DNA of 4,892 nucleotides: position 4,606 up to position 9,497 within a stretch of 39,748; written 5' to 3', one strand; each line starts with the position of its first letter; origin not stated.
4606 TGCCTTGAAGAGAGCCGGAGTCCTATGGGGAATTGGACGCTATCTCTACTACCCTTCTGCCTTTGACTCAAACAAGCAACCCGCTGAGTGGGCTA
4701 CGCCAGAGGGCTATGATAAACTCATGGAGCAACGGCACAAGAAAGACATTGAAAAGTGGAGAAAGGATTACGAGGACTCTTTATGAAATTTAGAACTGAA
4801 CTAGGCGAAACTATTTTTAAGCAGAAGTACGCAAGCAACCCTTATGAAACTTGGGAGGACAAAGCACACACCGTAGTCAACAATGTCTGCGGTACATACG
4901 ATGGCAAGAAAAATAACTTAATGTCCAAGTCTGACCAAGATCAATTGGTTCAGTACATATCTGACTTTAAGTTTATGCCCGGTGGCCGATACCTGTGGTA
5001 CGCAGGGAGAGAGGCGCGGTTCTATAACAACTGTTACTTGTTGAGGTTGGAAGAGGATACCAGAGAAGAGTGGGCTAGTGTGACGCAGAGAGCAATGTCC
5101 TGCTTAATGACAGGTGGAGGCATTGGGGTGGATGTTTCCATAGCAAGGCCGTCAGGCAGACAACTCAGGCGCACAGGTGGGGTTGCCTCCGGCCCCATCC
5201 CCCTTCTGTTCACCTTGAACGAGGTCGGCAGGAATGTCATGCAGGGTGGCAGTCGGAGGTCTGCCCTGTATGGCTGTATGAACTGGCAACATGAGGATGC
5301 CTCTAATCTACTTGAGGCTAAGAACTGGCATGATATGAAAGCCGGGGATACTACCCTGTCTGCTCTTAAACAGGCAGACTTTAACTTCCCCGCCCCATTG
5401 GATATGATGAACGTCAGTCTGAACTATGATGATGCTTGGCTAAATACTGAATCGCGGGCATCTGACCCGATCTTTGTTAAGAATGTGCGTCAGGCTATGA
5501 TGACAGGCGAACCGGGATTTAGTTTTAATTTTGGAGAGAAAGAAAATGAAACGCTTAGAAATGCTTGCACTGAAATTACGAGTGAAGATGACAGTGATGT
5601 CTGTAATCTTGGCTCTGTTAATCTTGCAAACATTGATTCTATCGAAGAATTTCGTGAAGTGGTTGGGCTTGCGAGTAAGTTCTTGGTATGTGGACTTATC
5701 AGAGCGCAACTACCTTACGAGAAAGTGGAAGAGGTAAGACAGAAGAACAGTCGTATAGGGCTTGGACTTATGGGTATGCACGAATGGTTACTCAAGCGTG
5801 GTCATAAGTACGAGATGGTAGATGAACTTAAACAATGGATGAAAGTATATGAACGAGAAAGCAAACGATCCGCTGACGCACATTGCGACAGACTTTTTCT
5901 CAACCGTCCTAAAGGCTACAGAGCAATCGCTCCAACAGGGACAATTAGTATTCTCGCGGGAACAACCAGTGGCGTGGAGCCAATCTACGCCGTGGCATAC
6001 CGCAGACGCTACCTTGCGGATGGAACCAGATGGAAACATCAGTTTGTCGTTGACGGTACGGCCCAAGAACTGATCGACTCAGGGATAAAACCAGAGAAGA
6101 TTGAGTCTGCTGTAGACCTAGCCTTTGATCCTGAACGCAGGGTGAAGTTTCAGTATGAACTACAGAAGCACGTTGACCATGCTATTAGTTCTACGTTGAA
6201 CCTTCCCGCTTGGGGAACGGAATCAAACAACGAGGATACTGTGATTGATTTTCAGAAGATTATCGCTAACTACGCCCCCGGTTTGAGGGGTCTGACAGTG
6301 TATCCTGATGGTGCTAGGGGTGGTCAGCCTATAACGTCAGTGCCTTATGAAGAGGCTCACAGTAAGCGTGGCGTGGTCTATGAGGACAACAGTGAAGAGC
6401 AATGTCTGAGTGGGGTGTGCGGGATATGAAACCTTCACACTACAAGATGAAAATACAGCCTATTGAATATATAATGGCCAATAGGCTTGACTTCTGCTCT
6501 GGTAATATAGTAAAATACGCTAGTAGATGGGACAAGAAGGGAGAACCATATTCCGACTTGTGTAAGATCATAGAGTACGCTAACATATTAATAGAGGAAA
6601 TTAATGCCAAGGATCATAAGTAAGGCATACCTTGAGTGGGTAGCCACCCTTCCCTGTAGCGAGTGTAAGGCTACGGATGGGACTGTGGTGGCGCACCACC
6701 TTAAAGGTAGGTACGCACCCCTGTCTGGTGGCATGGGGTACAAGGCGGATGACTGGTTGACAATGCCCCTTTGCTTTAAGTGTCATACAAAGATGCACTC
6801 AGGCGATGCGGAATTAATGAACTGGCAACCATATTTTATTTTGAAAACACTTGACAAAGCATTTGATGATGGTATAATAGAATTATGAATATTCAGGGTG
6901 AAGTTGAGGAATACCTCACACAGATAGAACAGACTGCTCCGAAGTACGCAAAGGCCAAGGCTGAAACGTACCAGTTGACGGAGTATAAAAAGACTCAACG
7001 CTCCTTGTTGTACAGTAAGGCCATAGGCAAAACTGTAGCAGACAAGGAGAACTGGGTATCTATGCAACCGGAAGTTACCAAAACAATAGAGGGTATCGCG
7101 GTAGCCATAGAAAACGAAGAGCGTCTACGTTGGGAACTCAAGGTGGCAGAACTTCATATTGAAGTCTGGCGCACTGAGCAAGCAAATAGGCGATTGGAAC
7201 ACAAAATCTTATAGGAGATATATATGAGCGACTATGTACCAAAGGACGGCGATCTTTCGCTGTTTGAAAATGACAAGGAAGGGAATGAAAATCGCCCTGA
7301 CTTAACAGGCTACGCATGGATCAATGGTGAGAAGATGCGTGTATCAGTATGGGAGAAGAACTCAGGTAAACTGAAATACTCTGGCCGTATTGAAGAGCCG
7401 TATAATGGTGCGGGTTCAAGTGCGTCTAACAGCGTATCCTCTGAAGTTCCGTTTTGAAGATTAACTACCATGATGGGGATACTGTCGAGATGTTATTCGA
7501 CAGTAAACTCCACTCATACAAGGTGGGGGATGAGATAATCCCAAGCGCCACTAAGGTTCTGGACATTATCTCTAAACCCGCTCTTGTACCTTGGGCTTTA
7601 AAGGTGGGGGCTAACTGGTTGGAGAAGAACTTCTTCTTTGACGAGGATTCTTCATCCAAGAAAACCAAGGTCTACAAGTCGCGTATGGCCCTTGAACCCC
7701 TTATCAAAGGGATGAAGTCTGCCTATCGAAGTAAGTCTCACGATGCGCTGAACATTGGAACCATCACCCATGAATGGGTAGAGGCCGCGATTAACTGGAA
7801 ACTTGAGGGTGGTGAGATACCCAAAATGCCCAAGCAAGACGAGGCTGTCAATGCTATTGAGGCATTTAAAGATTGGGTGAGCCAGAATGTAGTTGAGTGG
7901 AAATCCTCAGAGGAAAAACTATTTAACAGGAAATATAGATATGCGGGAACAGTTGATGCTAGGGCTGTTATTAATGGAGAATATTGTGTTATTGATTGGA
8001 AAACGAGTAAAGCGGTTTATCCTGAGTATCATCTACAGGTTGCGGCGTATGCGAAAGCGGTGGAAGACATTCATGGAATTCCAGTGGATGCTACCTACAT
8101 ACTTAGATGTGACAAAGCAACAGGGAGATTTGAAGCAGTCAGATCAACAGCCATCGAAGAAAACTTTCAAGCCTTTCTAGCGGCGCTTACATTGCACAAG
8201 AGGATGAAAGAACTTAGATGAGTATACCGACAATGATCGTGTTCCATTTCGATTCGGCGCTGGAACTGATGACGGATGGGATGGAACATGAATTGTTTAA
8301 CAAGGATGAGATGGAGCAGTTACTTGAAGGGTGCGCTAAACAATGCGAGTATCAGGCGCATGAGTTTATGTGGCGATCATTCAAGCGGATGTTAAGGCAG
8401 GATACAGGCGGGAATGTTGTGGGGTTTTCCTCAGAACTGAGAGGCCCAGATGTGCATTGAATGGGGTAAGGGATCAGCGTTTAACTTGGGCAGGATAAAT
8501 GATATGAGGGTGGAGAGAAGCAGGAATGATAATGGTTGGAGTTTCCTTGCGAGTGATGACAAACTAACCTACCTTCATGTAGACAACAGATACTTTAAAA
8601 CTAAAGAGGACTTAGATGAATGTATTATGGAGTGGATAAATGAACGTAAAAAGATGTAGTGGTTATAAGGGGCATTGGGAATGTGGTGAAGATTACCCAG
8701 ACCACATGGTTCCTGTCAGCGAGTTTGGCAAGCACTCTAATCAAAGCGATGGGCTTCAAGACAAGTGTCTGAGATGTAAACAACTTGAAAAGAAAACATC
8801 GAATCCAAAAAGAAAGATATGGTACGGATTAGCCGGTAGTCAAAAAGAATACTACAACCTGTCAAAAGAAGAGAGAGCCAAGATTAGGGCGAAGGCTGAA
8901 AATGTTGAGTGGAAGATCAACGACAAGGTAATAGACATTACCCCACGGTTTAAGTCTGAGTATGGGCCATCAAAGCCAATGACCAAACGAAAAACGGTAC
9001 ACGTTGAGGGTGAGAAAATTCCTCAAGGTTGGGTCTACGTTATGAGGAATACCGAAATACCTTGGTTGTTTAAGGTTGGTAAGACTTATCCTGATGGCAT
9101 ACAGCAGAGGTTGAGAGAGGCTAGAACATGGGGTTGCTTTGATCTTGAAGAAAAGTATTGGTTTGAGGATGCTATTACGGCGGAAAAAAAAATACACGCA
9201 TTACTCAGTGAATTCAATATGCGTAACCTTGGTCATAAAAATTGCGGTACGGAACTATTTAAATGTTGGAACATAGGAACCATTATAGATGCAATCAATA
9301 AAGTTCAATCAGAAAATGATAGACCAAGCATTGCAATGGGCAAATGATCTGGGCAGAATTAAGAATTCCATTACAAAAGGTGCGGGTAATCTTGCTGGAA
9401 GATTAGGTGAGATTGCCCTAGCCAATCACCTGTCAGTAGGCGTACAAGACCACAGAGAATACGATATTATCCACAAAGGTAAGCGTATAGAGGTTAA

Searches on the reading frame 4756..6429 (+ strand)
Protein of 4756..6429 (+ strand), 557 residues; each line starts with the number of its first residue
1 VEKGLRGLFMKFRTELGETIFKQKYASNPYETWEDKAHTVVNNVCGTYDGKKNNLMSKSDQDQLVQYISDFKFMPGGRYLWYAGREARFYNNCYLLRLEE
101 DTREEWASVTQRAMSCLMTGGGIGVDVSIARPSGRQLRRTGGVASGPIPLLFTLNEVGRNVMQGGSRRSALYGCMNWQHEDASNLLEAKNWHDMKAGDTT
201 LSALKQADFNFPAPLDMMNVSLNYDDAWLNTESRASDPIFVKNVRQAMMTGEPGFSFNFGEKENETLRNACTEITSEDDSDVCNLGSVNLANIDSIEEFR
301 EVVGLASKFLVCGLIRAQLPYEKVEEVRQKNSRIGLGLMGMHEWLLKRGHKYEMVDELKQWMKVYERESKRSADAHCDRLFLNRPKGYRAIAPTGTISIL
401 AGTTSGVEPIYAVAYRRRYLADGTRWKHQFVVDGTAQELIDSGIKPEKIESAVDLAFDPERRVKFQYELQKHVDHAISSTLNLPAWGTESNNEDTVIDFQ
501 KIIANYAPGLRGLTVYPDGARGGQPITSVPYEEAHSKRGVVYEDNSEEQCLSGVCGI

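Call 9: search_protein_families(library=phrogs, proteins=[window:4756-6429:+])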
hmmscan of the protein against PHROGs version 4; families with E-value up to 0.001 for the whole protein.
window:4756-6429:+ (557 aa): 5 families
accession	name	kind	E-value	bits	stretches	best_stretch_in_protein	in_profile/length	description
phrog_84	-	DNA, RNA and nucleotide metabolism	2.4e-60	205.6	2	17-369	202-596/975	ribonucleoside-diphosphate reductase large subunit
phrog_367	-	DNA, RNA and nucleotide metabolism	1.4e-59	203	3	155-557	270-696/701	ribonucleotide reductase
phrog_3844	-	moron, auxiliary metabolic gene and host takeover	1.1e-15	58.6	1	265-356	147-236/451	NrdA-like aerobic NDP reductase large subunit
phrog_3987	-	DNA, RNA and nucleotide metabolism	1.6e-09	37.9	1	64-190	193-318/467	ribonucleotide reductase large subunit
phrog_30939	-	DNA, RNA and nucleotide metabolism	4.2e-06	25.9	0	268-372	665-776/977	ribonucleotide reductase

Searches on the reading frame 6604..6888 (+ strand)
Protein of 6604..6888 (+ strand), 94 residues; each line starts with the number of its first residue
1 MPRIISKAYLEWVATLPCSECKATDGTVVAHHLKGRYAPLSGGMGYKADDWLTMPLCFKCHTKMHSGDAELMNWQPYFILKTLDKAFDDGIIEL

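Call 50: search_protein_families(library=pfam, proteins=[window:6604-6888:+], max_evalue=0.01)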
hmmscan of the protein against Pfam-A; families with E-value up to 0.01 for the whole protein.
window:6604-6888:+ (94 aa): 1 family
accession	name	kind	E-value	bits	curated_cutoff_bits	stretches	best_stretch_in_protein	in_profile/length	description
PF06147.18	DUF968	-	2.3e-12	47.7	27.8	1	3-88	86-169/171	Protein of unknown function (DUF968)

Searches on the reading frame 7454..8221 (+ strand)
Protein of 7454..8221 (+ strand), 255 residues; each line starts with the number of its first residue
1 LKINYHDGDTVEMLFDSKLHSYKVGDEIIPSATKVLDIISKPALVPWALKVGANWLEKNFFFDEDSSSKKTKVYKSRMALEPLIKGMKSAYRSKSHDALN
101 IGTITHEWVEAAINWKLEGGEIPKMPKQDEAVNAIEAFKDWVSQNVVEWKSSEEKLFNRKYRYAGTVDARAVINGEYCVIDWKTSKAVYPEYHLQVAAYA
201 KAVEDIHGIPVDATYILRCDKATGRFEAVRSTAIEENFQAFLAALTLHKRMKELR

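Call 30: search_protein_families(library=pfam, proteins=[window:7454-8221:+], max_evalue=0.01)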
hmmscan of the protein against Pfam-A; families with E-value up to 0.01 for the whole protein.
window:7454-8221:+ (255 aa): 2 families
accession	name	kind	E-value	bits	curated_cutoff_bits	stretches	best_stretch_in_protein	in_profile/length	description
PF12705.13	PDDEXK_1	-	3.2e-05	24.4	22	1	174-240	135-212/247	PD-(D/E)XK nuclease superfamily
PF06023.18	Csa1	-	0.00095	19.1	27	1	173-224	188-238/292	CRISPR-associated exonuclease Csa1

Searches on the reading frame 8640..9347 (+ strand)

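Call 30: search_protein_families(library=pfam, proteins=[window:8640-9347:+], max_evalue=0.01)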
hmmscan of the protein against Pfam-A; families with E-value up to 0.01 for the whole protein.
window:8640-9347:+ (235 aa): 1 family
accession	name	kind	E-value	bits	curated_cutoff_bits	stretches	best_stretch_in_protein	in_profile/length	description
PF10544.15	T5orf172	-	8.7e-09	36.3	20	1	130-221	1-99/101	T5orf172 domain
